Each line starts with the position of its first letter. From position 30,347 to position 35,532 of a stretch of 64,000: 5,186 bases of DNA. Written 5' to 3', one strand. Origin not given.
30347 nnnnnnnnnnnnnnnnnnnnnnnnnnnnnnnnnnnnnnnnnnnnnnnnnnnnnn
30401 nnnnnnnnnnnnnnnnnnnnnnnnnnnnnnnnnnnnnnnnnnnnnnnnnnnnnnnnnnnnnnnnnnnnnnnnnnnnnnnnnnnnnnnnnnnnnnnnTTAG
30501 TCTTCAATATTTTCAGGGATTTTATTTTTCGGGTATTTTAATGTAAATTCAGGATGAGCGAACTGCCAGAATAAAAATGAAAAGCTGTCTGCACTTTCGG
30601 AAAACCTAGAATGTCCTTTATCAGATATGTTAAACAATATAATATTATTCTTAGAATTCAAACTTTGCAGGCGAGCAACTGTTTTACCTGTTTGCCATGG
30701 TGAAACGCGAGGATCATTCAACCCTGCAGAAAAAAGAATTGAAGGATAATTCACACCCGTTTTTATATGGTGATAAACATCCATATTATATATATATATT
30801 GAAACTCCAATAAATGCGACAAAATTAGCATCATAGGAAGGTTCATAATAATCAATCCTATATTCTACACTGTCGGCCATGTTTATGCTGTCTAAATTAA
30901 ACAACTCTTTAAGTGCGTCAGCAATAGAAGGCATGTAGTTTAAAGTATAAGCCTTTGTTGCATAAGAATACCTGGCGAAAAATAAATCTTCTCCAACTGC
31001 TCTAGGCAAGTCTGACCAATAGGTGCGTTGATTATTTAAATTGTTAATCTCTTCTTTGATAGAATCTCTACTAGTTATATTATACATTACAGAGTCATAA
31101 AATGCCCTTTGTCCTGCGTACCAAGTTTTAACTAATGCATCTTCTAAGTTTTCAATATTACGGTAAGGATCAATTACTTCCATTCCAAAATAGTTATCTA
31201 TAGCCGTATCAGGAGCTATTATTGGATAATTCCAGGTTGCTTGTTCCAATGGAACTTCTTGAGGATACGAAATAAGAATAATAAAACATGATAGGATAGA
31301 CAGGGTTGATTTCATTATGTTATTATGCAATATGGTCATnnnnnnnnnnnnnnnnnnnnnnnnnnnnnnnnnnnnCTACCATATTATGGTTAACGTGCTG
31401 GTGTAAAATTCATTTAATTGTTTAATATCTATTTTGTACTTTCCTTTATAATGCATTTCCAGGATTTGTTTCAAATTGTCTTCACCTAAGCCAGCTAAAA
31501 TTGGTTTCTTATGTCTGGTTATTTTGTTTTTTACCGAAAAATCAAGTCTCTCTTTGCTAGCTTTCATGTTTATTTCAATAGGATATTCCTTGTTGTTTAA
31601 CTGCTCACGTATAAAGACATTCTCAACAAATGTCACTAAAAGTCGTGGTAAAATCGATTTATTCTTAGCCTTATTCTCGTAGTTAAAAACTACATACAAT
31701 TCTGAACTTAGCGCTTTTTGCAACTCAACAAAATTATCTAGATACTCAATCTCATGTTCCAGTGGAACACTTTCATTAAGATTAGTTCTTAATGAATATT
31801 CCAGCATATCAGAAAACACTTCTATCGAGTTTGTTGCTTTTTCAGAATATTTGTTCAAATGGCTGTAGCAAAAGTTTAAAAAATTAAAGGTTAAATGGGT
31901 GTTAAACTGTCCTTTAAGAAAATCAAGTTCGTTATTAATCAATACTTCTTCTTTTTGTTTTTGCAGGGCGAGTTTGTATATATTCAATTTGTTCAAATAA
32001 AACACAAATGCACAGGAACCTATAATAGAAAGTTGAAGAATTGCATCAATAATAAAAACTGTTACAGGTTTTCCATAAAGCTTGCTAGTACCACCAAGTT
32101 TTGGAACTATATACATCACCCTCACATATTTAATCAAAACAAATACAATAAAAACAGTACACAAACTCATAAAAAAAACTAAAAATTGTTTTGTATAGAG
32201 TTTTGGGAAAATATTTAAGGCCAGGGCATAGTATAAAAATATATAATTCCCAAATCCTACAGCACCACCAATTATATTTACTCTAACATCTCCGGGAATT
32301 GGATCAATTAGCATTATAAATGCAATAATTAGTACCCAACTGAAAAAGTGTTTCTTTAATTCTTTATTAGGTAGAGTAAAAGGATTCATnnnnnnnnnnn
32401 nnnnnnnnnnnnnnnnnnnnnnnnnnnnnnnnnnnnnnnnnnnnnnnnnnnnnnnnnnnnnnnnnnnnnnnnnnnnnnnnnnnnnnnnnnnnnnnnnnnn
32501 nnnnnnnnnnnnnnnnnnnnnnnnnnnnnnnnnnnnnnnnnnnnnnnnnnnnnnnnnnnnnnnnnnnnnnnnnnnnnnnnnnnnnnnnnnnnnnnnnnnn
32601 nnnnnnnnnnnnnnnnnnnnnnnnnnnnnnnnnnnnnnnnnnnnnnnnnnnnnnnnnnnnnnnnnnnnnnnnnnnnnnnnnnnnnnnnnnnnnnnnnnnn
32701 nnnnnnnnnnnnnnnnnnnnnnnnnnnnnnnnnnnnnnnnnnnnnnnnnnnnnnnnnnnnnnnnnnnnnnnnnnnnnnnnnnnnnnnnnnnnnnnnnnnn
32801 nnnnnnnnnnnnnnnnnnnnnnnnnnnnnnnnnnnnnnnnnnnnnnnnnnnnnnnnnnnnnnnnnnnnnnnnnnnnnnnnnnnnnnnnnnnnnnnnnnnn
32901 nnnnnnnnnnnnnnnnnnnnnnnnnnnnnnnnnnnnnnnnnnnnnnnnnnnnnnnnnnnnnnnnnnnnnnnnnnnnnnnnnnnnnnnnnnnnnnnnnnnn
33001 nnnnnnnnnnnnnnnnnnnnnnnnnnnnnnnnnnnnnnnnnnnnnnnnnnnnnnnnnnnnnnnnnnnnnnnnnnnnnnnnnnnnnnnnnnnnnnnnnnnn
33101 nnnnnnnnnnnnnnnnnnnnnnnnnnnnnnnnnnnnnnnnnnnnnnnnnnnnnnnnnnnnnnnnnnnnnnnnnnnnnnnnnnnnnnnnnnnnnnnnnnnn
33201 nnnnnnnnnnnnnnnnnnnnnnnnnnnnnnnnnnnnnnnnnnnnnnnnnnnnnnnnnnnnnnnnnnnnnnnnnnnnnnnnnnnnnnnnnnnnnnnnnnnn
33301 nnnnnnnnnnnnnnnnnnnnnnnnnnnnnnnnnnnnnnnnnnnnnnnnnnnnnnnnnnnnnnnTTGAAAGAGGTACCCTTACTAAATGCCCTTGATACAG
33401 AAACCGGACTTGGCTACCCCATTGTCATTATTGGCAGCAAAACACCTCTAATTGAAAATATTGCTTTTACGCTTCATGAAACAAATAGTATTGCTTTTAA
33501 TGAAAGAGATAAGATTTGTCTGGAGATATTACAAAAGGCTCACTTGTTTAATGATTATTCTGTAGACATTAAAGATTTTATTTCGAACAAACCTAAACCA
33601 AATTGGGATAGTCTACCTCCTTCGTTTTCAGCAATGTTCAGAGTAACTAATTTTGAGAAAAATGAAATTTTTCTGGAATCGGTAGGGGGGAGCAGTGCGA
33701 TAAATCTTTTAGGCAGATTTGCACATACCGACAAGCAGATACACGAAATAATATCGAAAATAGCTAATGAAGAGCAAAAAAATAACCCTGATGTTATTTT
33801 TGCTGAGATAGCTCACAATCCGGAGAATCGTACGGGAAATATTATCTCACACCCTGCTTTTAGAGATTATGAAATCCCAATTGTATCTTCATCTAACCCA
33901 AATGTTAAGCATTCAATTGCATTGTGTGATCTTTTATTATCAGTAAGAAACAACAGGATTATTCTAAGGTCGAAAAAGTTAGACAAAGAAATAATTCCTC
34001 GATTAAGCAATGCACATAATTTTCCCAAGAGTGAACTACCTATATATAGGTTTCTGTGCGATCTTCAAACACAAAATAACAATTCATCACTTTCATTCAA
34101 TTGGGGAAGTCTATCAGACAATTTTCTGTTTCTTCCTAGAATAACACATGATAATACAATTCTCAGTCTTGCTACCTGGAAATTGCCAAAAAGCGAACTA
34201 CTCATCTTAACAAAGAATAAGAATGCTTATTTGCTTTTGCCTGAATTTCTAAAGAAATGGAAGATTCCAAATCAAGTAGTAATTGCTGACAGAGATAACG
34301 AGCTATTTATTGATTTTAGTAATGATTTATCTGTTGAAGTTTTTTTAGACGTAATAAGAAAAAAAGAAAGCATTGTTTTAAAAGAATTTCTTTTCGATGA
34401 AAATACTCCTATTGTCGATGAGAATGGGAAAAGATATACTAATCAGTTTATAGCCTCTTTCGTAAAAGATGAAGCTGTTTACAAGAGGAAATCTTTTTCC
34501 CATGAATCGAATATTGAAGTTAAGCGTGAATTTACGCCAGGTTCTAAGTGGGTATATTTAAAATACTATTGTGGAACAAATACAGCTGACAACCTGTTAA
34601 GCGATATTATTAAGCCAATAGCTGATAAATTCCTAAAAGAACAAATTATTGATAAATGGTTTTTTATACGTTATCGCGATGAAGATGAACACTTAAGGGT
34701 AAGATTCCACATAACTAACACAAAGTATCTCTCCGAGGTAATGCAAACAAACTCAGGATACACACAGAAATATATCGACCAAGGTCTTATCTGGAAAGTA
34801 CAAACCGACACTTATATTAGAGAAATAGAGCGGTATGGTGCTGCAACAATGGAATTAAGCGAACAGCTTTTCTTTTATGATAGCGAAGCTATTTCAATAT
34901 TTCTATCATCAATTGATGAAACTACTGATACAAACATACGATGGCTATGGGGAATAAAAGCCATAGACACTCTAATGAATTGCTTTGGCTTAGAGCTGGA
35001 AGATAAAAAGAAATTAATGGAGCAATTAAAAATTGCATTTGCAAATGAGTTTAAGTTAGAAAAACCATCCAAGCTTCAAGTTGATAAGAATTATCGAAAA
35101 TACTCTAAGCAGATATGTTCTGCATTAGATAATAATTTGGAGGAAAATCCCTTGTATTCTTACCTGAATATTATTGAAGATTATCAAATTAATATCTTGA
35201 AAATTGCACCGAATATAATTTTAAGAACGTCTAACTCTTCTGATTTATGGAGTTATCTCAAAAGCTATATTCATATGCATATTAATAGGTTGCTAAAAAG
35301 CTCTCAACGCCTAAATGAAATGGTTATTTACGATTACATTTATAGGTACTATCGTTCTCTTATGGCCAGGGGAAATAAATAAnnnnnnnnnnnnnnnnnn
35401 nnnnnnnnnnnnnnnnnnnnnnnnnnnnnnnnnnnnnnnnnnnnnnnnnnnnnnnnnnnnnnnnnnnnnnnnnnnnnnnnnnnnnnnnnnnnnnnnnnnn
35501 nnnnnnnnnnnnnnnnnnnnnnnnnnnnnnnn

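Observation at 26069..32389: Duplicated and eroding [membrane histidine kinase - LytTR regulator - prolyl oligopeptidase] array wedged between two GG-leader peptide loci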

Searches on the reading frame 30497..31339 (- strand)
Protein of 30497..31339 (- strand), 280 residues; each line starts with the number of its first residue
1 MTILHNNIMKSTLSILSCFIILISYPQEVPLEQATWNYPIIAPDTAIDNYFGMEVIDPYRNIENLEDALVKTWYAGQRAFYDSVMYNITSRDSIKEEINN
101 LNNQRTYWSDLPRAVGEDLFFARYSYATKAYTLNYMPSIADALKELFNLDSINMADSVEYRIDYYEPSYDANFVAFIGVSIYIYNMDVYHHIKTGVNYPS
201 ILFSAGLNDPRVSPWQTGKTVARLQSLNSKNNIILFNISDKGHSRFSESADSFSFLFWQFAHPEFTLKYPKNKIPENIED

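Call 3: search_protein_families(library=pfam, proteins=[window:30497-31339:-], max_evalue=0.01)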
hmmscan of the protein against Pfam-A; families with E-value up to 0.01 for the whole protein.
window:30497-31339:- (280 aa): 2 families
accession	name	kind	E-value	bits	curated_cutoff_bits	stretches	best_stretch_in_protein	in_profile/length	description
PF02897.21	Peptidase_S9_N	-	2.8e-08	33.4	24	1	44-176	7-140/414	Prolyl oligopeptidase, N-terminal beta-propeller domain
PF00326.27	Peptidase_S9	-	1.2e-06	28.6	22.6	1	185-247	134-191/213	Prolyl oligopeptidase family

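Call 27: find_homologous_proteins(query=window:30497-31339:-, max_evalue=0.00001)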
Query window:30497-31339:- (280 aa): 1 proteins with E <= 0.00001 among 449 candidates.
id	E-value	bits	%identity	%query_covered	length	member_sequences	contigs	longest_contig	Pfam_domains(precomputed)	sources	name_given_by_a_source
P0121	7.2e-186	634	100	100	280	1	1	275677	PF00326.28,PF02897.22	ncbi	-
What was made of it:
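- Tried and rejected: POP fragment search (call 27).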

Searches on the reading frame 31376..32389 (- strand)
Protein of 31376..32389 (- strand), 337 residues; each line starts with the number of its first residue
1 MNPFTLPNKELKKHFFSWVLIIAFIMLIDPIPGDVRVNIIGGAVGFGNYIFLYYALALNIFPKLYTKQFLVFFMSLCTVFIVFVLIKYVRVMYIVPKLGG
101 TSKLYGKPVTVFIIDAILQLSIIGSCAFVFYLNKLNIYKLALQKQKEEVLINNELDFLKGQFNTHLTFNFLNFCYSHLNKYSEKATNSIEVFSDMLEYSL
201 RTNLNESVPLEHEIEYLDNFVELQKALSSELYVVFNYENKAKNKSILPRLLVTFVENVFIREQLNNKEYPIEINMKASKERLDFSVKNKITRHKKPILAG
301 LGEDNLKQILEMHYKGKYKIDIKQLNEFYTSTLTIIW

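Call 3: search_protein_families(library=pfam, proteins=[window:31376-32389:-], max_evalue=0.01)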
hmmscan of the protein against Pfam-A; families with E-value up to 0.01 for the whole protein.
window:31376-32389:- (337 aa): 1 family
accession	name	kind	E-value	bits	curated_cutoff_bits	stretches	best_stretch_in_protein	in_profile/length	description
PF06580.19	His_kinase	-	6.2e-13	49.2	25.2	1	154-226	2-75/81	Histidine kinase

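Call 54: search_protein_families(library=ncbifam, proteins=[window:31376-32389:-], max_evalue=0.1)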
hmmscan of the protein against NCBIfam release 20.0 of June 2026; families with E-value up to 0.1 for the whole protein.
window:31376-32389:- (337 aa): 0 families

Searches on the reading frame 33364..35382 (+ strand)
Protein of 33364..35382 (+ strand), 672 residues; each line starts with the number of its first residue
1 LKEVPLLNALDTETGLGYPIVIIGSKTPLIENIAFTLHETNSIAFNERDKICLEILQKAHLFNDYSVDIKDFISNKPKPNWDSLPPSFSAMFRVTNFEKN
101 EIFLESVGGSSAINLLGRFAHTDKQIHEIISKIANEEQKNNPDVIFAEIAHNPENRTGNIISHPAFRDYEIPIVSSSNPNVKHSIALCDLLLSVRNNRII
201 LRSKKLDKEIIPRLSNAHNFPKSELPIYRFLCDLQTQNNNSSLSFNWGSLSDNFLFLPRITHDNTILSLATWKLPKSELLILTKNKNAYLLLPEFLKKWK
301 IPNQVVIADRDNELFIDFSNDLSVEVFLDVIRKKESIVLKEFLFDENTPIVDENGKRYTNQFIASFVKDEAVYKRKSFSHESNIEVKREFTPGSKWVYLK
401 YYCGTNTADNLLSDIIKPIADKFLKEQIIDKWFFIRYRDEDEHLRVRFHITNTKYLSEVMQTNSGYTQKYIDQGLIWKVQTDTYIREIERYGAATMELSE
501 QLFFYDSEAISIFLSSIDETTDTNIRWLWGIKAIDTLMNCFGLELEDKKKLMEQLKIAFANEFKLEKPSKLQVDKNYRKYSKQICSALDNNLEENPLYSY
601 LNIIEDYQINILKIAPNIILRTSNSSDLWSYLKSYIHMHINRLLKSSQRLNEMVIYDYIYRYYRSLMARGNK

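Call 3: search_protein_families(library=pfam, proteins=[window:33364-35382:+], max_evalue=0.01)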
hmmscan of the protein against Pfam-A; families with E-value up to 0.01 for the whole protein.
window:33364-35382:+ (672 aa): 2 families
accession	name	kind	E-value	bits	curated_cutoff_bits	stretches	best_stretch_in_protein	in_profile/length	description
PF04738.18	Lant_dehydr_N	-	4.4e-72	243.6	28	1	2-326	322-648/649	Lantibiotic dehydratase, N terminus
PF14028.11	Lant_dehydr_C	-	3.7e-67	227.6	24.4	1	396-663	1-255/255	Lantibiotic biosynthesis dehydratase C-term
